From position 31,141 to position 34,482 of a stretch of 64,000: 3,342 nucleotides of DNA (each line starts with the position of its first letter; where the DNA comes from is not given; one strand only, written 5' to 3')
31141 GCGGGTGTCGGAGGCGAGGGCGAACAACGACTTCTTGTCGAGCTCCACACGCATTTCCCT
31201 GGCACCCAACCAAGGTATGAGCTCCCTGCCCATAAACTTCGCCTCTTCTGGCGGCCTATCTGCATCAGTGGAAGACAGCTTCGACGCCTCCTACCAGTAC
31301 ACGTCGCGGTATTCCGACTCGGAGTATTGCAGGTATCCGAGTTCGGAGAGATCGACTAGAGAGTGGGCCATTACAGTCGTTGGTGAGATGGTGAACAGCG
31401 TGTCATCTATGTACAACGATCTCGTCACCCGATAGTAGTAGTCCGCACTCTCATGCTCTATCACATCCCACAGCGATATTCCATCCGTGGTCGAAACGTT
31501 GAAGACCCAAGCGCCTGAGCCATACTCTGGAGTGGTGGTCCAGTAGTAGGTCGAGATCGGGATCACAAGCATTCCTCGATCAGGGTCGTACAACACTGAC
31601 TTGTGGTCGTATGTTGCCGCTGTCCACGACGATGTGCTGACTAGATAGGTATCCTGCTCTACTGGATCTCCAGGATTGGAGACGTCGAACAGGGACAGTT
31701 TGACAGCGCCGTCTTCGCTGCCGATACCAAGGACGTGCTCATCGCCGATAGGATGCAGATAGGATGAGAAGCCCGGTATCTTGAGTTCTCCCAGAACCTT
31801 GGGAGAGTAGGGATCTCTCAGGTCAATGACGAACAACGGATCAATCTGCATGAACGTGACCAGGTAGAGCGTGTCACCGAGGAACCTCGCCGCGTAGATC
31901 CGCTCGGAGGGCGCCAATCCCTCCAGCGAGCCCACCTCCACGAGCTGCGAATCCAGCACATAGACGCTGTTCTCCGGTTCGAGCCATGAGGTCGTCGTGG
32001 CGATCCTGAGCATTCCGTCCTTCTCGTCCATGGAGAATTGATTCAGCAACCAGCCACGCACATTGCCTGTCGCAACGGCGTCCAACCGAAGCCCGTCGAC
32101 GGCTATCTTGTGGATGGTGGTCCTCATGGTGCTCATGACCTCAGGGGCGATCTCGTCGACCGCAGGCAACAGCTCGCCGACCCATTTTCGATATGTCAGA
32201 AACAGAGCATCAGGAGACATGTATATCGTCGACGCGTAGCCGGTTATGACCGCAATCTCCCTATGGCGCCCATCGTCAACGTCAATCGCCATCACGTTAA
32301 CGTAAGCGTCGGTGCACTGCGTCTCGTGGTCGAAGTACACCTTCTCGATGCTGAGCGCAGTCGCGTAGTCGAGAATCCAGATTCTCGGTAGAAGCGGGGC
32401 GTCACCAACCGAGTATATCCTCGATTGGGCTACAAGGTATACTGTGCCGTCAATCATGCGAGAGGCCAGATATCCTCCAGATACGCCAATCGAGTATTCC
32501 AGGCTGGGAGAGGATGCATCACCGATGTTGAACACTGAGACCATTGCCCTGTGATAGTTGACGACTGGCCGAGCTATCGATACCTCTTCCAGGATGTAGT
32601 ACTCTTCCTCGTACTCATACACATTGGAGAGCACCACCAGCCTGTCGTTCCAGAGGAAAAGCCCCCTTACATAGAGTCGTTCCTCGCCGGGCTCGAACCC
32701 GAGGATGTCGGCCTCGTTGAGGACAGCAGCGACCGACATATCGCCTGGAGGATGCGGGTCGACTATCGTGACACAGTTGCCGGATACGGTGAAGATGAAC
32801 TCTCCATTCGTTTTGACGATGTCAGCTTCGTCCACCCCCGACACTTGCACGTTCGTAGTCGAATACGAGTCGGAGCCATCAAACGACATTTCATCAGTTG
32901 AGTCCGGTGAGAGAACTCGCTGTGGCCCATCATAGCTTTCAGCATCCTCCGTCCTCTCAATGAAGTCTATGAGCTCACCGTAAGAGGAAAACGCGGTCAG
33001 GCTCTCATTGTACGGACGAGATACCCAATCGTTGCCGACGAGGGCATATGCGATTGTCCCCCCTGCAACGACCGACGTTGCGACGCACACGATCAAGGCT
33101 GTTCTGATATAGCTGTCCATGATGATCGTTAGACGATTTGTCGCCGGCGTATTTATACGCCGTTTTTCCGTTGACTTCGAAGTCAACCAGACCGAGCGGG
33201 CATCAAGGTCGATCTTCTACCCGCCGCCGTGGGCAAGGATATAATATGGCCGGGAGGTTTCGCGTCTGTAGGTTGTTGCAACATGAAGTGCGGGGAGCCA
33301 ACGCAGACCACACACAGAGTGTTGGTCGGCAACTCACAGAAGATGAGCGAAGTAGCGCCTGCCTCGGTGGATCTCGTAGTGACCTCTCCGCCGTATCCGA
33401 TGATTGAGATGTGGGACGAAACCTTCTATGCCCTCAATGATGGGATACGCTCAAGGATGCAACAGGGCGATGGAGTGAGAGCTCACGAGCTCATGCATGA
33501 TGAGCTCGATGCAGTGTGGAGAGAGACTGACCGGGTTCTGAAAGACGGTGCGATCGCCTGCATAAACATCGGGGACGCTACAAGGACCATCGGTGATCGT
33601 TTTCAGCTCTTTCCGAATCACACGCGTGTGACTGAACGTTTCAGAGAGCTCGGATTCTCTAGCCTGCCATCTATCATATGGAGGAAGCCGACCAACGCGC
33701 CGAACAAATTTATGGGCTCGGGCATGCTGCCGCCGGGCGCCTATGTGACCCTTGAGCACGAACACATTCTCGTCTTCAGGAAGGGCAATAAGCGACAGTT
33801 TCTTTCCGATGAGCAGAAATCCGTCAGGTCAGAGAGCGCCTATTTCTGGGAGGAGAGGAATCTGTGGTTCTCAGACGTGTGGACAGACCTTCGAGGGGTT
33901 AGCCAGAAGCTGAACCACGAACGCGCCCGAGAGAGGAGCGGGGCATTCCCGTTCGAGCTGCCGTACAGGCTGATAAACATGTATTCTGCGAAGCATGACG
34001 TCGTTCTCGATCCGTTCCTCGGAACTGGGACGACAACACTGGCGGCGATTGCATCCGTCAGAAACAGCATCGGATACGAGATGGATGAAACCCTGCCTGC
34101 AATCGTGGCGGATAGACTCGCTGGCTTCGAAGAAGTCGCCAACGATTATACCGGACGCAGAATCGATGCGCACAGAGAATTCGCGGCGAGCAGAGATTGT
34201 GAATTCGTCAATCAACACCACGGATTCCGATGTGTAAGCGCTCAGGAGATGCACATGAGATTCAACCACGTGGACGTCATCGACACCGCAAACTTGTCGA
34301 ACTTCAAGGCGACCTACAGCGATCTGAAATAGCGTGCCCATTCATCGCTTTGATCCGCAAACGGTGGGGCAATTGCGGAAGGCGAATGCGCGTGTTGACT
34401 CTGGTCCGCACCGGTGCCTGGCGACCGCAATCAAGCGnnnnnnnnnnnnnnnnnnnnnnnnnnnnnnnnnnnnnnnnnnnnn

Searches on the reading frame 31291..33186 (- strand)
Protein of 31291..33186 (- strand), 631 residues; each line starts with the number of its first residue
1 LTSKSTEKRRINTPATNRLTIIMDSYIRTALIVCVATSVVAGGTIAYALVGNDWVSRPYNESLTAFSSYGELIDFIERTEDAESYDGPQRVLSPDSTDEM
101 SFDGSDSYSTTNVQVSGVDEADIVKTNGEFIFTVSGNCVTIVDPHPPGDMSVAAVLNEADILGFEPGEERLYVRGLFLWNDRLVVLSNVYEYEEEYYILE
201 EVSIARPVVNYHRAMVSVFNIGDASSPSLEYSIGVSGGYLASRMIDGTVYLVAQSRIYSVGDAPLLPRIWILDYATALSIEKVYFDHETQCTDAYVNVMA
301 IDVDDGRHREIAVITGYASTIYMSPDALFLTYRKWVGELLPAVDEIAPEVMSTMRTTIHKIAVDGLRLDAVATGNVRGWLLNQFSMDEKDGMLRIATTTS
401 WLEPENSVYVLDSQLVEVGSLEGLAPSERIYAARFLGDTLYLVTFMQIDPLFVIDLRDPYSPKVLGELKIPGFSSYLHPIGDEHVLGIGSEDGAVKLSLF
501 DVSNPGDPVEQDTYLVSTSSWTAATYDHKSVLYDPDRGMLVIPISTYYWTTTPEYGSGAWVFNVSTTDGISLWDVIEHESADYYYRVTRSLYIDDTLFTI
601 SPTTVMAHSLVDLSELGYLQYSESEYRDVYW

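Call 3: search_protein_families(library=pfam, proteins=[window:31291-33186:-], max_evalue=0.01)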
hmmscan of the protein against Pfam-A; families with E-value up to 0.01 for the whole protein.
window:31291-33186:- (631 aa): 1 family
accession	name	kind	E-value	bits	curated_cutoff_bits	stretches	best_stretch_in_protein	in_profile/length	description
PF09826.15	Beta_propel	-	4.1e-139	465.1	22.4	1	108-612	1-494/495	Beta propeller domain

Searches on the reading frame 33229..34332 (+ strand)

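Call 3: search_protein_families(library=pfam, proteins=[window:33229-34332:+], max_evalue=0.01)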
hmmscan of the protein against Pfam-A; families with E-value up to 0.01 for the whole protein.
window:33229-34332:+ (367 aa): 1 family
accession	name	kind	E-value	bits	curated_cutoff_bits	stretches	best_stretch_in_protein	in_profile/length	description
PF01555.25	N6_N4_Mtase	-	9.3e-40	137.3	26.7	1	47-288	1-214/221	DNA methylase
